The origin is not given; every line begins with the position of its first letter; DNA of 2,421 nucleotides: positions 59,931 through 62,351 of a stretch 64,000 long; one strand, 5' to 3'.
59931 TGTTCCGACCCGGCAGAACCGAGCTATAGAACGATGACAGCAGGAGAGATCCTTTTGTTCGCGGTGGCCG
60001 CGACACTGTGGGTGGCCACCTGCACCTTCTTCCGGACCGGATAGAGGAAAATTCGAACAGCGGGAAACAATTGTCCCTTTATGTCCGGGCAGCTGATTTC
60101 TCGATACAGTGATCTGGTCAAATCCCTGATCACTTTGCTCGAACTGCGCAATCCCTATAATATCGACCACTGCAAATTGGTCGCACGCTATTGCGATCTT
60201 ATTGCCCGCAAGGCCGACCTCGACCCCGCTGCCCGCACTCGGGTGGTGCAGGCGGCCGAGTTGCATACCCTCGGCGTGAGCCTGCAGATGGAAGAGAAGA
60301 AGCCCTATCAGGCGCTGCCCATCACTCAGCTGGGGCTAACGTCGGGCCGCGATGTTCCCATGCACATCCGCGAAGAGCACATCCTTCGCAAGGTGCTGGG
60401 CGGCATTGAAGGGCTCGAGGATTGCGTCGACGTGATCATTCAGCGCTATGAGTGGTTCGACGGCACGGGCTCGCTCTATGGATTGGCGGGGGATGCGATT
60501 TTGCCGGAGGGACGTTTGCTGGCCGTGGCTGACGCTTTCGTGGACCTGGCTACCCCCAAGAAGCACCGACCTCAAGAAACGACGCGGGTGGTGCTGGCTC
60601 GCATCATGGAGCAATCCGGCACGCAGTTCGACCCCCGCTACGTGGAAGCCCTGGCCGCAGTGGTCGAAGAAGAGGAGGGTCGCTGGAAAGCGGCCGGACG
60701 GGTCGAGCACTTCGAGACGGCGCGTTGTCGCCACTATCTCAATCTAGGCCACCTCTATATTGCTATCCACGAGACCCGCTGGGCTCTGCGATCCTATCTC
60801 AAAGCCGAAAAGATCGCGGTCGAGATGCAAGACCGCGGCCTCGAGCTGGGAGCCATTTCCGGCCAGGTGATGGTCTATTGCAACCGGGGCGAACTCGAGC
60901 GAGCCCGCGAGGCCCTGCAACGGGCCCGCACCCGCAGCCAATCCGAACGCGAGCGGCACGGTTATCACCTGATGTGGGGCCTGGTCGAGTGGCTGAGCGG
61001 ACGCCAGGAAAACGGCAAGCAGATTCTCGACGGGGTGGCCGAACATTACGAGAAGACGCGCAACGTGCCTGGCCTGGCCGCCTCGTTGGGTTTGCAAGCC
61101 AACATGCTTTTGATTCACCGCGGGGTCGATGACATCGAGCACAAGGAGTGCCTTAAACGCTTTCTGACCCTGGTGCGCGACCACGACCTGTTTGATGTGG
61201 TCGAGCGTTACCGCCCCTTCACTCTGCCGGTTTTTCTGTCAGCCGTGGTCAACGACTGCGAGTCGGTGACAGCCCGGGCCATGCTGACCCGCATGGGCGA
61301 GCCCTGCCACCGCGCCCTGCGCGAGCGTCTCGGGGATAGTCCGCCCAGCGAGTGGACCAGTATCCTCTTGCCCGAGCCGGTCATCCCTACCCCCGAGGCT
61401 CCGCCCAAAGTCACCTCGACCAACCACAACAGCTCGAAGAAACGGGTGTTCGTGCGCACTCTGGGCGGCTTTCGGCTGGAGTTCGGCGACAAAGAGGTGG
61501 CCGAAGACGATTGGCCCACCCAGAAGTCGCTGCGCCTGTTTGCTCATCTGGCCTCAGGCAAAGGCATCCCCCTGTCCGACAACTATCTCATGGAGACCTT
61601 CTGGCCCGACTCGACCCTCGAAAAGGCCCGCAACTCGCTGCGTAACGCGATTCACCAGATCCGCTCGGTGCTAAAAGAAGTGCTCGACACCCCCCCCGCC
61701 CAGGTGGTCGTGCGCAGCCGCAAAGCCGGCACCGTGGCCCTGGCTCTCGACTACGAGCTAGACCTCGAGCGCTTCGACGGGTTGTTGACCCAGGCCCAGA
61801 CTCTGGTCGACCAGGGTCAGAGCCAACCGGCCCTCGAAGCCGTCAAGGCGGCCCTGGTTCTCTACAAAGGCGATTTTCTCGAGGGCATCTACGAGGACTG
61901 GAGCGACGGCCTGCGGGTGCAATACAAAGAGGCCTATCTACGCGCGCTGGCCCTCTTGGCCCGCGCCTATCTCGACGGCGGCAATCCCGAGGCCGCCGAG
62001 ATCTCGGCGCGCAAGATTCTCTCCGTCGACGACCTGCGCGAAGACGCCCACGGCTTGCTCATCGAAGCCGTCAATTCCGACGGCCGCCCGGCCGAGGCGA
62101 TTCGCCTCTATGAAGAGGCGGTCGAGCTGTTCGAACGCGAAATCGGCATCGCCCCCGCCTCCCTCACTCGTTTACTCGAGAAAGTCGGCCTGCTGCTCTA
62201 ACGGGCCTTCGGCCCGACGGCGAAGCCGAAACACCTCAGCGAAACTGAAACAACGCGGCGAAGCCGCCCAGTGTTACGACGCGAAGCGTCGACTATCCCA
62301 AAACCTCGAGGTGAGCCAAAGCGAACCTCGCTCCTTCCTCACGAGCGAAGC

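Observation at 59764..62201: Degenerate HD-GYP plus TPR plus C-terminal SARP (wHTH-BTAD) regulator behind a near-consensus promoter, structured leader and 26-codon hydrophobic upstream ORF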

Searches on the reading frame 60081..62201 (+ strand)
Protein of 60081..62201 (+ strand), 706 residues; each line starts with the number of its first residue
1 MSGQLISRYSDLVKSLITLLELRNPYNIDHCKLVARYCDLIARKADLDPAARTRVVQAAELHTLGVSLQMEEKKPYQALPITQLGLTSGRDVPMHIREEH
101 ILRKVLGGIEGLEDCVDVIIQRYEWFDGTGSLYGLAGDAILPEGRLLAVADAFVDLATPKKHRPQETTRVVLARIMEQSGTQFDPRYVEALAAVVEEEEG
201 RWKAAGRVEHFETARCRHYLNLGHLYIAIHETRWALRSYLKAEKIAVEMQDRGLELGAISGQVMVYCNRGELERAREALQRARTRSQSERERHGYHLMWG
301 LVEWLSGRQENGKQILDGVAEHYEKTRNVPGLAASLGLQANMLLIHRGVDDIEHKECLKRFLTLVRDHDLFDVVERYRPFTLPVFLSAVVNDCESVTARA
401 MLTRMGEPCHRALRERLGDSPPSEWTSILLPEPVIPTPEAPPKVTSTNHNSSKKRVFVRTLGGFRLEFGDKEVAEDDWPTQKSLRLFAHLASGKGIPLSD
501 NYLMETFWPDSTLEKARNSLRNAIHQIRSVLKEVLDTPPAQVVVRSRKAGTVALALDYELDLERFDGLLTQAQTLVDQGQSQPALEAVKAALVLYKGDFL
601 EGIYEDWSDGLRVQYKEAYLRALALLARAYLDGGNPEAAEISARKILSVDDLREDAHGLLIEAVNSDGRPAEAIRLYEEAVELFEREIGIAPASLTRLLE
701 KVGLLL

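Call 3: search_protein_families(library=pfam, proteins=[window:60081-62201:+], max_evalue=1)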
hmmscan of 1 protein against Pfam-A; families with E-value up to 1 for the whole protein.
window:60081-62201:+ (706 aa): 19 families
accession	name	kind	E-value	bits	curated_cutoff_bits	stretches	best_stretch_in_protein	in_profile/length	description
PF03704.23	BTAD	-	4.3e-22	79.5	22.1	1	560-700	1-142/146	Bacterial transcriptional activator domain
PF13487.12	HD_5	-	7.8e-16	58.7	27.2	1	15-186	2-169/170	HD domain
PF07719.23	TPR_2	-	9.6e-09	35.1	27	1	668-685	15-32/34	Tetratricopeptide repeat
PF13424.12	TPR_12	-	1.3e-06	28.9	30.1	1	660-689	9-38/77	Tetratricopeptide repeat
PF00515.34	TPR_1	-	1.6e-06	28.1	27.8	0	668-684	15-31/34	Tetratricopeptide repeat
PF13428.12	TPR_14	-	1.9e-06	28.4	23.5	2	659-686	6-33/44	Tetratricopeptide repeat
PF13432.12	TPR_16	-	3.8e-06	27.7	32.7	1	626-683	3-60/65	Tetratricopeptide repeat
PF00486.34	Trans_reg_C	-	2.8e-05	24.5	26.2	1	480-536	7-62/77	Transcriptional regulatory protein, C terminal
PF13181.12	TPR_8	-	0.00013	22.3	25.7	1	621-650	2-31/34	Tetratricopeptide repeat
PF14559.12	TPR_19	-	0.00014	22.6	25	1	615-659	20-64/68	Tetratricopeptide repeat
PF13176.12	TPR_7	-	0.0011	19.4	27.9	0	674-686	12-24/36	Tetratricopeptide repeat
PF13374.12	TPR_10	-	0.0019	18.6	27.5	1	667-689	15-37/42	Tetratricopeptide repeat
PF25064.1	ARM_TT21_5th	-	0.0063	17.3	27.8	1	258-311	37-90/117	TT21 fifth ARM repeats domain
PF01966.28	HD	-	0.0074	17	22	1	28-153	2-113/116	HD domain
PF13174.12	TPR_6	-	0.028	15.5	26.3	0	264-283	8-27/33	Tetratricopeptide repeat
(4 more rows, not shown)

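Call 4: search_protein_families(library=ncbifam, proteins=[window:60081-62201:+], max_evalue=1)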
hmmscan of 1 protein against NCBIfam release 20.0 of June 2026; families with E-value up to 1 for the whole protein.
window:60081-62201:+ (706 aa): 7 families
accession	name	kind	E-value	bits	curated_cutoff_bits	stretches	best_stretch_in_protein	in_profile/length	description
NF053512.1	nitric_RR_NosR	exception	1e-20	74.2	400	1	4-209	169-367/422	response regulator c-di-GMP phosphodiesterase, NosR family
NF053617.1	SARPRegAfsRStmc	equivalog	3.1e-11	42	1430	1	448-698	21-261/986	SARP-family global regulator AfsR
NF041231.1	BagI_FevR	exception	9.7e-07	28.4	500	1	499-695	31-224/315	AfsR/SARP family transcriptional regulator BagI/FevR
NF052415.1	T3SS_chap_SctY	equivalog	0.0001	22.8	70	1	264-317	48-101/106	type III secretion apparatus assembly chaperone SctY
TIGR02917.1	PEP_TPR_lipo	equivalog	0.00028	18.9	312.2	1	551-687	434-566/899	XrtA/PEP-CTERM system TPR-repeat protein PrsT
NF053720.1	NsdA_fam_reg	subfamily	0.0059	16.2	75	1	234-290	219-275/432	NsdA family TPR-like regulatory protein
TIGR02521.1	type_IV_pilW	equivalog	0.012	15.2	154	1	626-683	37-94/234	type IV pilus biogenesis/stability protein PilW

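Call 7: find_homologous_proteins(query=window:60081-62201:+, max_evalue=0.001)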
Query window:60081-62201:+ (706 aa): 204 proteins with E <= 0.001 among 8000 candidates; the best 120 are listed.
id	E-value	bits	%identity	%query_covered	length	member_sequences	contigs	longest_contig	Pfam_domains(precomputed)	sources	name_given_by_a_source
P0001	0.0e+0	1505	96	97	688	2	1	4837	PF03704.24,PF13487.13,PF13424.13,PF13432.13,PF13428.13,PF13181.13,PF07719.24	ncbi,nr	ncbi:MAG: tetratricopeptide repeat protein [Candidatus Eremiobacteraeota bacterium]|nr:tetratricopep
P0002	0.0e+0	1249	79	100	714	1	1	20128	PF03704.24,PF13487.13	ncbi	-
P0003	0.0e+0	1030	65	100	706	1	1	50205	PF03704.24,PF13487.13,PF00515.35,PF13428.13,PF07719.24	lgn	-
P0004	1.0e-287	974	61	100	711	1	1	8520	PF03704.24,PF13487.13,PF01966.29,PF00515.35,PF13424.13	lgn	-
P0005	1.2e-285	968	61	99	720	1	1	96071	PF03704.24,PF13487.13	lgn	-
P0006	3.6e-285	966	60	100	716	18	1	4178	PF03704.24,PF13487.13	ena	-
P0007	4.5e-285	966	61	99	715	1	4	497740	PF03704.24,PF13487.13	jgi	jgi:two-component SAPR family response regulator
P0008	5.8e-285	965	61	100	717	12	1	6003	PF03704.24,PF13487.13,PF01966.29,PF13424.13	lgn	-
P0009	1.2e-284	964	61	100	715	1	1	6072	PF03704.24,PF13487.13,PF01966.29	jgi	jgi:DNA-binding SARP family transcriptional activator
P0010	5.1e-284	962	62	100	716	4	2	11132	PF03704.24,PF13487.13,PF01966.29,PF07719.24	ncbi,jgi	jgi:DNA-binding SARP family transcriptional activator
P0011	9.6e-284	961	62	99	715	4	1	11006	PF03704.24,PF13487.13,PF01966.29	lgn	-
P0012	1.0e-283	961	61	99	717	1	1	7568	PF03704.24,PF13487.13,PF01966.29,PF00515.35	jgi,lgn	-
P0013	3.4e-283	960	61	99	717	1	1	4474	PF03704.24,PF13487.13,PF01966.29,PF00515.35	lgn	-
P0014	9.2e-283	958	61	99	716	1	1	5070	PF03704.24,PF13487.13,PF01966.29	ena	-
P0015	3.3e-282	956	60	99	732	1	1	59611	PF03704.24,PF13487.13,PF01966.29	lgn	-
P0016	3.5e-282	956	61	99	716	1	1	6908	PF03704.24,PF13487.13,PF01966.29,PF00515.35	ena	-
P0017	4.4e-282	956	62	99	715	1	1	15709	PF03704.24,PF13487.13,PF01966.29,PF00515.35,PF07719.24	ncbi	-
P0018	9.1e-282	955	61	99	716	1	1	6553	PF03704.24,PF13487.13,PF01966.29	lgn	-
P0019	1.9e-281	954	62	100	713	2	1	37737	PF03704.24,PF13487.13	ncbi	-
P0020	6.6e-281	952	60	99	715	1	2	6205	PF03704.24,PF13487.13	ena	-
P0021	1.8e-280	950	61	100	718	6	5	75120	PF03704.24,PF13487.13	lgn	-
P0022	2.2e-280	950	60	100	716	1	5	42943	PF03704.24,PF13487.13,PF01966.29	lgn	-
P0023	4.0e-280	949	61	99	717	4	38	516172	PF03704.24,PF13487.13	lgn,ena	-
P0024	6.1e-280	949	61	100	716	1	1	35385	PF03704.24,PF13487.13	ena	-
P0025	1.5e-279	947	60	99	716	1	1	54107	PF03704.24,PF13487.13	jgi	jgi:two-component SAPR family response regulator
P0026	3.6e-279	946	61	99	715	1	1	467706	PF03704.24,PF13487.13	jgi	jgi:DNA-binding SARP family transcriptional activator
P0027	2.7e-278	943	60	99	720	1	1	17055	PF03704.24,PF13487.13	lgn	-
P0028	3.1e-278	943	60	100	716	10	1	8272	PF03704.24,PF13487.13,PF01966.29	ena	-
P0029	5.3e-277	939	60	99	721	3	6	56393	PF03704.24,PF13487.13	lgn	-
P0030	8.8e-277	938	60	100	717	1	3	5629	PF03704.24,PF13487.13,PF01966.29,PF00515.35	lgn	-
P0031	9.8e-274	928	59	99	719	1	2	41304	PF03704.24,PF13487.13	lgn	-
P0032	5.3e-272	923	60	100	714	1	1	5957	PF03704.24,PF13487.13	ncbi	-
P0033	2.6e-262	890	58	100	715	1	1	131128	PF03704.24,PF13487.13,PF00515.35,PF07719.24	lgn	-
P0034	3.8e-257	873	55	100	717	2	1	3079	PF03704.24,PF13487.13,PF01966.29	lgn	-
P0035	1.6e-246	838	55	100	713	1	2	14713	PF03704.24,PF13487.13,PF00515.35,PF13424.13,PF13181.13,PF07719.24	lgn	-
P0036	4.1e-246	837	56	99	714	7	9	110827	PF03704.24,PF13487.13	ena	-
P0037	1.8e-238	812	55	97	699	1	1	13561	PF03704.24,PF13487.13,PF01966.29,PF00515.35,PF07719.24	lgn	-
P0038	6.3e-231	787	54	100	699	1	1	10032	PF03704.24,PF13487.13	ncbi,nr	ncbi:MAG: hypothetical protein KC910_03615 [Candidatus Eremiobacteraeota bacterium]|nr:hypothetical 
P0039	2.3e-221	755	53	98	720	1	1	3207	PF03704.24,PF13487.13,PF07719.24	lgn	-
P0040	8.3e-217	740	50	100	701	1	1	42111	PF03704.24,PF13487.13,PF01966.29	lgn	-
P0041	9.7e-214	730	48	99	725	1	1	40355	PF03704.24,PF13487.13,PF01966.29,PF00486.35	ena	-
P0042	3.2e-210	718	49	98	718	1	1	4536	PF03704.24,PF13487.13,PF01966.29,PF13428.13,PF07719.24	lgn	-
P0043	3.8e-210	718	50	99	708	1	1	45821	PF03704.24,PF13487.13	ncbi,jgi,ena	jgi:DNA-binding SARP family transcriptional activator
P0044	7.3e-210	717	50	98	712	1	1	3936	PF03704.24,PF13487.13,PF01966.29,PF07719.24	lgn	-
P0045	2.3e-209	716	48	100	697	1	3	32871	PF03704.24,PF13487.13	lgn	-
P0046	6.0e-208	711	46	99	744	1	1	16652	PF03704.24,PF13487.13,PF01966.29,PF00486.35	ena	-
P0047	5.1e-203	695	48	98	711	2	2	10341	PF03704.24,PF13487.13,PF00486.35,PF13428.13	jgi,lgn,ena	-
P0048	5.1e-203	695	47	99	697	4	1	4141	PF03704.24,PF13487.13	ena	-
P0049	9.0e-203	694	48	100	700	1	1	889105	PF03704.24,PF13487.13,PF01966.29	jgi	jgi:two-component SAPR family response regulator/uncharacterized protein (DUF1810 family)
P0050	1.7e-202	693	49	99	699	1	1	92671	PF03704.24,PF13487.13,PF01966.29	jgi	jgi:DNA-binding SARP family transcriptional activator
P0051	2.9e-202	692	48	98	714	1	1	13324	PF14559.13,PF03704.24,PF13487.13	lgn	-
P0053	1.3e-200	687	47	99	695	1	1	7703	PF03704.24,PF13487.13,PF01966.29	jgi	jgi:two-component SAPR family response regulator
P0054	1.5e-200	686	61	74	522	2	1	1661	PF03704.24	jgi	jgi:DNA-binding SARP family transcriptional activator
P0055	6.2e-199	681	47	100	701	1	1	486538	PF03704.24,PF13487.13,PF01966.29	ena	-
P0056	4.6e-197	675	46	100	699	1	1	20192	PF03704.24,PF13487.13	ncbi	-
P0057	4.7e-197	675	46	99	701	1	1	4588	PF03704.24,PF13487.13,PF01966.29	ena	-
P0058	4.1e-196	672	48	99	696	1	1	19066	PF03704.24,PF13487.13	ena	-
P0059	4.1e-196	672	48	99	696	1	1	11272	PF03704.24,PF13487.13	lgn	-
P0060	8.9e-196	671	47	99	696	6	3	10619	PF03704.24,PF13487.13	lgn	-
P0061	1.9e-195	670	47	98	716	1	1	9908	PF03704.24,PF13487.13,PF01966.29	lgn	-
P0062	8.9e-195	667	45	99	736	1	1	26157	PF03704.24,PF13487.13,PF01966.29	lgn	-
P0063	1.5e-194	667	48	99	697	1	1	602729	PF03704.24,PF13487.13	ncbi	-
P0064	3.4e-194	665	46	99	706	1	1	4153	PF03704.24,PF13487.13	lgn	-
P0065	3.5e-190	652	47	98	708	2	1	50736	PF03704.24,PF13487.13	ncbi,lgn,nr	ncbi:hypothetical protein IV102_29740 [bacterium]|nr:hypothetical protein [bacterium]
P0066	6.3e-190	651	47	99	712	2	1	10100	PF03704.24,PF13487.13,PF00486.35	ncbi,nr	ncbi:MAG: hypothetical protein FJX76_12785 [Armatimonadetes bacterium]|nr:hypothetical protein [Arma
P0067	2.1e-189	650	46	97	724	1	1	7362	PF03704.24,PF13487.13,PF01966.29,PF13424.13,PF13428.13,PF07719.24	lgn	-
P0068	2.1e-189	650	44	98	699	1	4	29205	PF03704.24,PF13487.13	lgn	-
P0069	3.7e-176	606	46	97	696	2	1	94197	PF03704.24,PF13487.13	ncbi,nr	ncbi:hypothetical protein IV102_13905 [bacterium]|nr:hypothetical protein [bacterium]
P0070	8.9e-176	605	47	90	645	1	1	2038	PF03704.24,PF13487.13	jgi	-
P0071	7.3e-175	602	46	94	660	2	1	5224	PF03704.24,PF13487.13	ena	-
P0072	1.3e-172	594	48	87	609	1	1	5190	PF03704.24,PF13487.13,PF13424.13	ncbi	ncbi:MAG: BTAD domain-containing putative transcriptional regulator, partial [Candidatus Xenobia bac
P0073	4.3e-170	586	43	100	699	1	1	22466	PF03704.24,PF13487.13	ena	-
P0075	5.6e-161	556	42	99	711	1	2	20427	PF03704.24,PF13487.13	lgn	-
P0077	9.6e-17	79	30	36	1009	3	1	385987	PF03704.24,PF17874.8,PF00515.35,PF13424.13,PF00486.35,PF13401.13,PF13181.13,PF07719.24,PF13191.13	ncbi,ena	-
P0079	3.2e-14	71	29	39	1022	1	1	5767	PF03704.24,PF25873.1,PF13401.13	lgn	-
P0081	2.8e-13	68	24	36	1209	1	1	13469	PF03704.24,PF13401.13,PF13191.13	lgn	-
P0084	2.6e-11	61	28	33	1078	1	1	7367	PF03704.24,PF13401.13,PF13191.13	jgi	jgi:DNA-binding SARP family transcriptional activator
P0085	6.1e-11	60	30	32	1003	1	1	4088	PF03704.24,PF17874.8,PF00515.35,PF25872.1,PF13424.13,PF13401.13,PF13181.13,PF07719.24,PF00931.29,PF13374.13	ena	-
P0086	7.2e-11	60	27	37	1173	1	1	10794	PF03704.24,PF00486.35,PF13191.13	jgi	jgi:DNA-binding SARP family transcriptional activator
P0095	4.6e-9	54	26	34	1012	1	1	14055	PF03704.24,PF25201.1,PF17874.8,PF00515.35,PF25872.1,PF13424.13,PF13432.13,PF13401.13,PF07719.24,PF13374.13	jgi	jgi:predicted ATPase/DNA-binding SARP family transcriptional activator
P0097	1.2e-8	52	27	40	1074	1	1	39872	PF03704.24,PF25872.1,PF13424.13,PF13401.13,PF13191.13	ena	-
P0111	1.9e-7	48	26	35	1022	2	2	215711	PF14559.13,PF03704.24,PF13424.13,PF13428.13,PF07719.24,PF13191.13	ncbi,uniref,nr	ncbi:ATP-binding protein [Streptomyces beijiangensis]|uniref:AAA family ATPase n=1 Tax=Streptomyces 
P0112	3.1e-7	48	28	35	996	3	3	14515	PF03704.24,PF25872.1,PF13424.13,PF13401.13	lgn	-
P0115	3.7e-7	47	27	34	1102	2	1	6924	PF03704.24,PF13191.13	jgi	jgi:DNA-binding SARP family transcriptional activator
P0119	5.5e-7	47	24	35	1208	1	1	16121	PF03704.24,PF00515.35,PF13424.13,PF13181.13,PF07719.24,PF13191.13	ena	-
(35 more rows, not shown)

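Call 8: search_solved_structures(query=window:60081-62201:+, max_evalue=0.01, show_alignments=3)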
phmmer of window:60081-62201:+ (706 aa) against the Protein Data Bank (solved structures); distinct sequences matched with E-value up to 0.01: 8.
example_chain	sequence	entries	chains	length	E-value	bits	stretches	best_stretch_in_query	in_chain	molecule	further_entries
9rbz_A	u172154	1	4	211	1.6e-13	53.3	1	12-198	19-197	HD domain/sensory box protein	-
9rc0_A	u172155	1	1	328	6.2e-13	51.4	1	12-198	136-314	HD domain/sensory box protein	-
5z7c_A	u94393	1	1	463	5.5e-10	41.7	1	15-195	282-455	3'3'-cGAMP-specific phosphodiesterase 3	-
4r8z_A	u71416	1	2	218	3.3e-08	35.8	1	11-196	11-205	Cyclic di-GMP phosphodiesterase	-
8hvr_I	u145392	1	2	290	3.8e-08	35.6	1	469-694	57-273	Regulatory protein AfsR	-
4mcw_A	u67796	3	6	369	4.2e-08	35.4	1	8-189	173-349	Metal dependent phosphohydrolase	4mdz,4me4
8jke_I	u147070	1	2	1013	1.1e-06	30.8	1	470-694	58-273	Regulatory protein AfsR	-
8k60_I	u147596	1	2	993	1.1e-06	30.8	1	470-694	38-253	Regulatory protein AfsR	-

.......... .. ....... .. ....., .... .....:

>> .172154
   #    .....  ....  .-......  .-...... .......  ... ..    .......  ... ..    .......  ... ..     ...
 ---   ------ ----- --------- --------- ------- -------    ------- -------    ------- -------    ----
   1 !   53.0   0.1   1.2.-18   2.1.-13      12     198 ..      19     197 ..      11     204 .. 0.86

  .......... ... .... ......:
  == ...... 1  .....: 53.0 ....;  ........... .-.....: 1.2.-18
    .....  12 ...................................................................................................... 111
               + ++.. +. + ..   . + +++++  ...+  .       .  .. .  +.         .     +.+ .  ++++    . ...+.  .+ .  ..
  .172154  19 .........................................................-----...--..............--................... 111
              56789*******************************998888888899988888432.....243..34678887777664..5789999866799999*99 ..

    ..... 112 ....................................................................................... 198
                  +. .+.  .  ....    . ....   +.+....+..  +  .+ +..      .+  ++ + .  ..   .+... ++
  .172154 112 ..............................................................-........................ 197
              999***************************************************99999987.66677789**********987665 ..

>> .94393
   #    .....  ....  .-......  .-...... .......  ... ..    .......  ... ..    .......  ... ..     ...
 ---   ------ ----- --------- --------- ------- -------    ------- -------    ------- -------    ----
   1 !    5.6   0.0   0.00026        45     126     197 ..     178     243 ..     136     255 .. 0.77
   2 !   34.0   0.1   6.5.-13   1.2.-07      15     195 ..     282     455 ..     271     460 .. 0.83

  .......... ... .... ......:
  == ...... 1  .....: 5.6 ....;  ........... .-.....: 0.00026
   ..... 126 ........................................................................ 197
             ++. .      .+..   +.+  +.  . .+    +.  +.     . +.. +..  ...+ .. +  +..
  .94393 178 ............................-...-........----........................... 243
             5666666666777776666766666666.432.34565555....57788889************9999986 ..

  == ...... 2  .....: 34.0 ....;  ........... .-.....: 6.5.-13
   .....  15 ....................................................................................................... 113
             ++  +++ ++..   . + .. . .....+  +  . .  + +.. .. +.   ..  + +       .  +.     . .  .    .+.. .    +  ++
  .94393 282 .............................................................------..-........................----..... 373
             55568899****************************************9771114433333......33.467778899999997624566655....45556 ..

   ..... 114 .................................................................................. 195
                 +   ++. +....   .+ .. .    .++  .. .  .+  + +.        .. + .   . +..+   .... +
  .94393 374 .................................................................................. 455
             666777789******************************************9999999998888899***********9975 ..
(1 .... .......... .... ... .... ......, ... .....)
